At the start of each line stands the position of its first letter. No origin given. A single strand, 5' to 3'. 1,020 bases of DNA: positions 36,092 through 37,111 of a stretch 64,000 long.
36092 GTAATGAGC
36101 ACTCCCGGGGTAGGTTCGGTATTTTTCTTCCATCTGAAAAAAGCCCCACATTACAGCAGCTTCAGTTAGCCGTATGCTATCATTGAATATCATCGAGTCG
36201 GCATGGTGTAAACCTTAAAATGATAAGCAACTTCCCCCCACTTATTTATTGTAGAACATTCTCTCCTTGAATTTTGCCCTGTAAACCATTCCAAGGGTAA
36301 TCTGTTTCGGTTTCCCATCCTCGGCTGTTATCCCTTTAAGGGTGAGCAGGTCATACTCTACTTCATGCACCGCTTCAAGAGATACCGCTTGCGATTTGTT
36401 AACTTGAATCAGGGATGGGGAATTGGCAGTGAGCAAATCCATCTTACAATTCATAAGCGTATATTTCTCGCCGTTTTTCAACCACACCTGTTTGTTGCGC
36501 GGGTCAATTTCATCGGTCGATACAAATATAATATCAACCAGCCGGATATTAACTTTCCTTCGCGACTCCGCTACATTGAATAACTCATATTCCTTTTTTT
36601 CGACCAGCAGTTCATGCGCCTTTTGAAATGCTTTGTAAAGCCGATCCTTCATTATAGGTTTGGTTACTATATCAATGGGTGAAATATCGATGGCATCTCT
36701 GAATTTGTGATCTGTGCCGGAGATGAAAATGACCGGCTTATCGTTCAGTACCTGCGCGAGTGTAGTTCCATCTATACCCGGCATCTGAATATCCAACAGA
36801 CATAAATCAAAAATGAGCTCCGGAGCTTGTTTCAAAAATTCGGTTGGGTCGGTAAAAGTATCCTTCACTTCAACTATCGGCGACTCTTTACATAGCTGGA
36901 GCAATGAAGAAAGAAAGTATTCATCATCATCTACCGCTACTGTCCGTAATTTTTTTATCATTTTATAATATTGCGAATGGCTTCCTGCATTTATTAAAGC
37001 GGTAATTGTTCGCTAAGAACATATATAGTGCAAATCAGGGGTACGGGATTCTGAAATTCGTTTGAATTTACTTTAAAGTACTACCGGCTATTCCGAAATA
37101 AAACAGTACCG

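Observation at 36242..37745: Orphan SdhC-type dihaem cytochrome b gene forms a two-gene unit with a kinase-less LytTR response regulator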

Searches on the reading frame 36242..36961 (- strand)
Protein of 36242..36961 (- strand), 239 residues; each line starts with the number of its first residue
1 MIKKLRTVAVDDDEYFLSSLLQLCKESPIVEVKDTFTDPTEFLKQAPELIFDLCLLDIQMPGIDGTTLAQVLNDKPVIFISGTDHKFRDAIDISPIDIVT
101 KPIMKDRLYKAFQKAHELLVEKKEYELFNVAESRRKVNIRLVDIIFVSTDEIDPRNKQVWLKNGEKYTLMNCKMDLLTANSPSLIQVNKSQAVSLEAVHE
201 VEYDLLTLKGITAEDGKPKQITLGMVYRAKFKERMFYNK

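Call 3: search_protein_families(library=pfam, proteins=[window:36242-36961:-], max_evalue=0.1)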
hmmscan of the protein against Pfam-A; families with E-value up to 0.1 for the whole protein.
window:36242-36961:- (239 aa): 3 families
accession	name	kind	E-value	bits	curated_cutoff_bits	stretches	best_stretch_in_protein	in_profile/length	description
PF00072.30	Response_reg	-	9.6e-16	58.4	30.2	1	9-112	3-110/111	Response regulator receiver domain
PF04397.21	LytTR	-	0.003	18.2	22.6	1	137-234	4-96/98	LytTr DNA-binding domain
PF23400.1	CARF_Card1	-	0.0068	16.9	24.6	1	143-238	29-119/146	Card1 CARF domain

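Call 4: search_protein_families(library=ncbifam, proteins=[window:36242-36961:-], max_evalue=0.1)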
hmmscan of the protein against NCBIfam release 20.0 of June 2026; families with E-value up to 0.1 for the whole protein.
window:36242-36961:- (239 aa): 53 families (the best 25 are shown)
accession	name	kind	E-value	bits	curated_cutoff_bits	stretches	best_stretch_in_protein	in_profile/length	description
NF008677.0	PRK11697.1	equivalog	7.4e-11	41.9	246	1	5-215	2-217/238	two-component system response regulator BtsR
NF001965.0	PRK00742.1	subfamily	3.5e-10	39.6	293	1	3-123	2-127/357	chemotaxis-specific protein-glutamate methyltransferase CheB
NF006900.1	PRK09390.1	equivalog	2.7e-08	33.6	255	1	7-124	7-128/203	response regulator FixJ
NF009206.0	PRK12555.1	subfamily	9.5e-07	28.1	342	1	8-122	4-123/340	chemotaxis-specific protein-glutamate methyltransferase CheB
NF040749.1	tetrathio_RR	equivalog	1.2e-06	28.3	290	1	21-119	15-118/191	tetrathionate respiration response regulator TtrR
NF049963.1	RespRegFlgRCampy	domain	2.5e-06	26.7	750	1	9-123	5-119/429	fla regulon two-component system response regulator FlgR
NF008318.0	PRK11107.1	equivalog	3e-06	25.6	890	1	4-75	667-736/920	two-component sensor histidine kinase BarA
NF051850.1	RespRegRprY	equivalog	6.5e-06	25.7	370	1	3-108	3-112/234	response regulator transcription factor RprY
NF052596.1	RR_EAL_PvrR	equivalog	1.9e-05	23.5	580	1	3-127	2-136/398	response regulator cyclic di-GMP phosphodiesterase PvrR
NF007969.0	PRK10693.1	equivalog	6.8e-05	22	329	1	8-105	11-112/337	two-component system response regulator RssB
NF046022.1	RespRegCpdRBruc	equivalog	8.5e-05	22.5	180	1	27-80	25-79/120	cell cycle two-component system response regulator CpdR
NF053854.1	RespRegPhoBBctds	equivalog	0.0001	21.8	270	1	10-103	3-102/225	two-component system response regulator PhoB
NF040534.1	resp_reg_YycF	equivalog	0.0001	21.6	340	1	7-145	2-141/231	response regulator YycF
NF000402.1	vanR-B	exception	0.00027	20.4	480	1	5-110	3-111/219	vancomycin resistance response regulator transcription factor VanR-B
NF000401.1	vanR-A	exception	0.00035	20.1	500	1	10-165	7-161/231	vancomycin resistance response regulator transcription factor VanR-A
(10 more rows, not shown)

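Call 23: find_homologous_proteins(query=window:36242-36961:-, max_evalue=1e-10)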
Query window:36242-36961:- (239 aa): 57 proteins with E <= 1e-10 among 382 candidates.
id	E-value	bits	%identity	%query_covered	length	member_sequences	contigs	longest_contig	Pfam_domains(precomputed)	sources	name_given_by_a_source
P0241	4.4e-152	521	100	100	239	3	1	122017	PF00072.31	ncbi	-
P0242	4.9e-120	417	79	100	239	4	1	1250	PF00072.31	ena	-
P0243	3.7e-119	414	79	99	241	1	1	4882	PF00072.31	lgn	-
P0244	2.0e-112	392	74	99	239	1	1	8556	PF00072.31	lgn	-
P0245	4.4e-112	391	73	100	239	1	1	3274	PF00072.31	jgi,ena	-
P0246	1.2e-108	380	69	100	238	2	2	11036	PF00072.31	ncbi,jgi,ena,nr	ncbi:MAG TPA: response regulator [Bacteroidia bacterium]|nr:response regulator [Bacteroidia bacteriu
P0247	1.5e-106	373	68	100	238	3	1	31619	PF00072.31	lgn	-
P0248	1.5e-106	373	68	100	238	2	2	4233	PF00072.31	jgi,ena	jgi:two-component system LytT family response regulator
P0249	4.2e-105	368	68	99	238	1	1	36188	PF00072.31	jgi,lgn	-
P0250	1.6e-104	366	67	100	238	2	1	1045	PF00072.31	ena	-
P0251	3.1e-104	365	67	100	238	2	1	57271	PF00072.31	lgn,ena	-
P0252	4.4e-104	365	67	100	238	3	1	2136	PF00072.31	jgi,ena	-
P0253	6.9e-102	357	65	99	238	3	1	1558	PF00072.31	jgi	jgi:two-component system LytT family response regulator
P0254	2.5e-101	356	66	100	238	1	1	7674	PF00072.31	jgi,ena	-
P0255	1.5e-99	350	65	99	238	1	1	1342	PF00072.31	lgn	-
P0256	1.9e-99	349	65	100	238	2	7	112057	PF00072.31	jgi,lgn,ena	jgi:two-component system LytT family response regulator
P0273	1.6e-81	291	57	99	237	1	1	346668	PF00072.31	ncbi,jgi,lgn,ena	jgi:DNA-binding LytR/AlgR family response regulator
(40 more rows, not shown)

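Call 24: find_encoding_contigs(protein=P0251, flank=6000, max_places=2)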
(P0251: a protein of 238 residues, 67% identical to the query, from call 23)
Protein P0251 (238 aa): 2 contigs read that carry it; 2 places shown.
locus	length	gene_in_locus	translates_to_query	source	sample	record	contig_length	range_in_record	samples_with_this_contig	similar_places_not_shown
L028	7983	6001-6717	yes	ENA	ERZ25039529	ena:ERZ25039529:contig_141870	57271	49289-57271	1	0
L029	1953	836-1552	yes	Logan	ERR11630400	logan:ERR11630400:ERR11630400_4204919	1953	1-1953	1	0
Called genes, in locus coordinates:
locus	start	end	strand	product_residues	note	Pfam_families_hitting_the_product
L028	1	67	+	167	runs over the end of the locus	-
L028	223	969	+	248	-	PF03062:MBOAT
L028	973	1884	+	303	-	-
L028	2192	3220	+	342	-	PF03062:MBOAT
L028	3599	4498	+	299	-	-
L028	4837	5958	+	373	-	PF00072:Response_reg, PF14501:HATPase_c_5 (faint), PF00512:HisKA, PF02518:HATPase_c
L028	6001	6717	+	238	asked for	PF00072:Response_reg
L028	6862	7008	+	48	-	-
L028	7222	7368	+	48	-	-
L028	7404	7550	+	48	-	-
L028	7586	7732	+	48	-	-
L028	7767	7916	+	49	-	-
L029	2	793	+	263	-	?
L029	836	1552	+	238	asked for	PF00072:Response_reg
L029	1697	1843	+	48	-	-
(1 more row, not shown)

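Call 25: find_encoding_contigs(protein=P0256, flank=6000, max_places=2)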
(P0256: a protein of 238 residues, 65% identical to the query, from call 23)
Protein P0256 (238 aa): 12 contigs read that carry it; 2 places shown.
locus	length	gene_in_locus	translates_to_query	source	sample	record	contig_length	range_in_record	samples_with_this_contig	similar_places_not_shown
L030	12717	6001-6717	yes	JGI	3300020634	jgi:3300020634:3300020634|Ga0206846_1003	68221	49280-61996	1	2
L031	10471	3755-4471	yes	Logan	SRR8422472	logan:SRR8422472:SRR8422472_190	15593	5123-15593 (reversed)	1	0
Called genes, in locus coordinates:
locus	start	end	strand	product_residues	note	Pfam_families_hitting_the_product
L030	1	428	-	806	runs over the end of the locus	PF21544:PorZ_N_b_propeller, PF07494:Reg_prop (faint)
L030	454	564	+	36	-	-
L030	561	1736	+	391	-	PF13562:NTP_transf_4, PF00132:Hexapep (faint), PF25087:GMPPB_C (faint)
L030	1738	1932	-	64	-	PF17653:DUF5522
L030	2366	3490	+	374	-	PF00072:Response_reg, PF02518:HATPase_c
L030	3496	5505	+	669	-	PF08448:PAS_4, PF00989:PAS, PF08448:PAS_4, PF13426:PAS_9, PF00989:PAS, PF08448:PAS_4, PF13426:PAS_9, PF00512:HisKA, +3 more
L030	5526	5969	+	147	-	PF00072:Response_reg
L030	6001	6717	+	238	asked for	PF00072:Response_reg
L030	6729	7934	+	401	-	PF00072:Response_reg, PF07228:SpoIIE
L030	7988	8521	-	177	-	-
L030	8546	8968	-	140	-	-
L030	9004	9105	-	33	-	-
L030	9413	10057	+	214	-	-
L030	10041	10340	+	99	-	PF13601:HTH_34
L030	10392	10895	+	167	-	-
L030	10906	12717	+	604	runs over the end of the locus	PF13687:DUF4153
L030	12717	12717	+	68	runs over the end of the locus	-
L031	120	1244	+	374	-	PF00072:Response_reg, PF02518:HATPase_c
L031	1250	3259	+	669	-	PF08448:PAS_4, PF00989:PAS, PF08448:PAS_4, PF13426:PAS_9, PF00989:PAS, PF08448:PAS_4, PF13426:PAS_9, PF00512:HisKA, +3 more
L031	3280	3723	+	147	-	PF00072:Response_reg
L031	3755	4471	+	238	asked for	PF00072:Response_reg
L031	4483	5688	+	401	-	PF00072:Response_reg, PF07228:SpoIIE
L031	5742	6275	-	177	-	-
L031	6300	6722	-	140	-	-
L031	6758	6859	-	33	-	-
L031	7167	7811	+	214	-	-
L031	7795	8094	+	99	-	PF13601:HTH_34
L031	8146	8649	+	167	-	-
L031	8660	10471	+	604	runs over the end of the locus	PF13687:DUF4153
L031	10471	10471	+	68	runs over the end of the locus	-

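Call 26: find_encoding_contigs(protein=P0273, flank=6000, max_places=2)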
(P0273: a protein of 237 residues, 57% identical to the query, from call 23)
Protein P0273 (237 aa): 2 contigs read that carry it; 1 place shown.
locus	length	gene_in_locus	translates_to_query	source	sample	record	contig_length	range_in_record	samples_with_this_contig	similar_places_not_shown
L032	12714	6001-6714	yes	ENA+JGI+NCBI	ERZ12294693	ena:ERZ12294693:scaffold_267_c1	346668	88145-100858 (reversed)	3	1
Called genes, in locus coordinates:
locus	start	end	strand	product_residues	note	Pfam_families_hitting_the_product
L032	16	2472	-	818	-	PF00155:Aminotran_1_2, PF13480:Acetyltransf_6 (faint)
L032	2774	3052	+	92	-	PF25056:DUF7793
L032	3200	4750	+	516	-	PF08448:PAS_4 (weak), PF13426:PAS_9, PF00989:PAS, PF08448:PAS_4, PF13188:PAS_8 (weak), PF13426:PAS_9, PF07730:HisKA_3, PF02518:HATPase_c, +1 more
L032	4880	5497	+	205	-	PF00072:Response_reg, PF00196:GerE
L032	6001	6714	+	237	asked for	PF00072:Response_reg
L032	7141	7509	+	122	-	-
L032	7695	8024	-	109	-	-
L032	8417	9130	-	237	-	PF00072:Response_reg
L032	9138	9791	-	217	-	-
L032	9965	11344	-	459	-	PF12768:Rax2 (faint), PF17164:DUF5122 (faint), PF18962:Por_Secre_tail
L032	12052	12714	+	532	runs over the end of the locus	-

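Call 28: find_encoding_contigs(protein=P0241, flank=3000, max_places=3)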
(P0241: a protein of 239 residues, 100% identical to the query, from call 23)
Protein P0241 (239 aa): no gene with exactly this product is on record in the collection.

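Call 48: search_protein_families(library=pfam, alignment_id=A4, max_evalue=0.01)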
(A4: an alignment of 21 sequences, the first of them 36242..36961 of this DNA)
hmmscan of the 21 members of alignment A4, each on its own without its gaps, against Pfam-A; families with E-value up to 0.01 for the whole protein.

A. member 1, window:36242-36961:- (239 aa): 3 families
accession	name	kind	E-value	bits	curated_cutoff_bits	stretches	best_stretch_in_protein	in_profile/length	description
PF00072.30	Response_reg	-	9.6e-16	58.4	30.2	1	9-112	3-110/111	Response regulator receiver domain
PF04397.21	LytTR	-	0.003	18.2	22.6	1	137-234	4-96/98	LytTr DNA-binding domain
PF23400.1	CARF_Card1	-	0.0068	16.9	24.6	0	143-238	29-119/146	Card1 CARF domain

B. families by the number of members that match (of 21 scanned): 3 families
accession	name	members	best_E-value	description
PF00072.30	Response_reg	21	1.2e-19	Response regulator receiver domain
PF04397.21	LytTR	13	9.2e-08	LytTr DNA-binding domain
PF23400.1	CARF_Card1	1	0.0068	Card1 CARF domain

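Call 49: search_solved_structures(query=A4, max_evalue=0.001)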
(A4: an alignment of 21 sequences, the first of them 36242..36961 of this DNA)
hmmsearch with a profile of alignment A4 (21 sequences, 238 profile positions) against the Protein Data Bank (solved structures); distinct sequences matched with E-value up to 0.001: 224 (the best 60 are shown).
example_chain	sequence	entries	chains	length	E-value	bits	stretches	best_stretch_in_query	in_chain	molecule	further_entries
2qv0_A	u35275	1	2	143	4.8e-21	78.3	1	3-123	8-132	Protein mrkE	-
6m8o_A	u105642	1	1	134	3.5e-16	62.4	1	5-121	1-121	DNA-binding response regulator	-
5xso_A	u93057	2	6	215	4.6e-15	58.8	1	1-120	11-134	Response regulator FixJ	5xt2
1nxo_A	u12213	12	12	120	4.5e-13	52.3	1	6-110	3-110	DNA-binding response regulator | Response regulator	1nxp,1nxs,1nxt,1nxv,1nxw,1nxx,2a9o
5wq0_D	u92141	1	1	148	5.1e-13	52.1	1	1-116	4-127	Stage 0 sporulation protein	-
6eb7_A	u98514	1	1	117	6e-13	51.8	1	6-110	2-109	DNA-binding response regulator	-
9qih_A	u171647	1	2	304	1.8e-12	50.3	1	5-140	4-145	SenB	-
1tmy_A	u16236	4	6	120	1.9e-12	50.2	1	6-116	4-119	CHEY PROTEIN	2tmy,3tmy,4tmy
9xzo_A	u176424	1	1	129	2.2e-12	50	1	6-116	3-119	De novo protein M1X0B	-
4iga_A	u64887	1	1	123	2.3e-12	49.9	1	6-116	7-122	Chemotaxis protein CheY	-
1u0s_Y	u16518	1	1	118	4.1e-12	49.1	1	6-115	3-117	Chemotaxis protein cheY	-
5wq0_B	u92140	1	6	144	4.4e-12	49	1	3-115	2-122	Stage 0 sporulation protein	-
8phx_A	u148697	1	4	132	6.7e-12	48.4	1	4-112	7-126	Histidine protein kinase SLN1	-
8fk2_A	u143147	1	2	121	8.5e-12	48.1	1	6-108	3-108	Putative response regulator CovR VicR-like protein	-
2zwm_A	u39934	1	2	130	9.2e-12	47.9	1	6-108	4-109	Transcriptional regulatory protein yycF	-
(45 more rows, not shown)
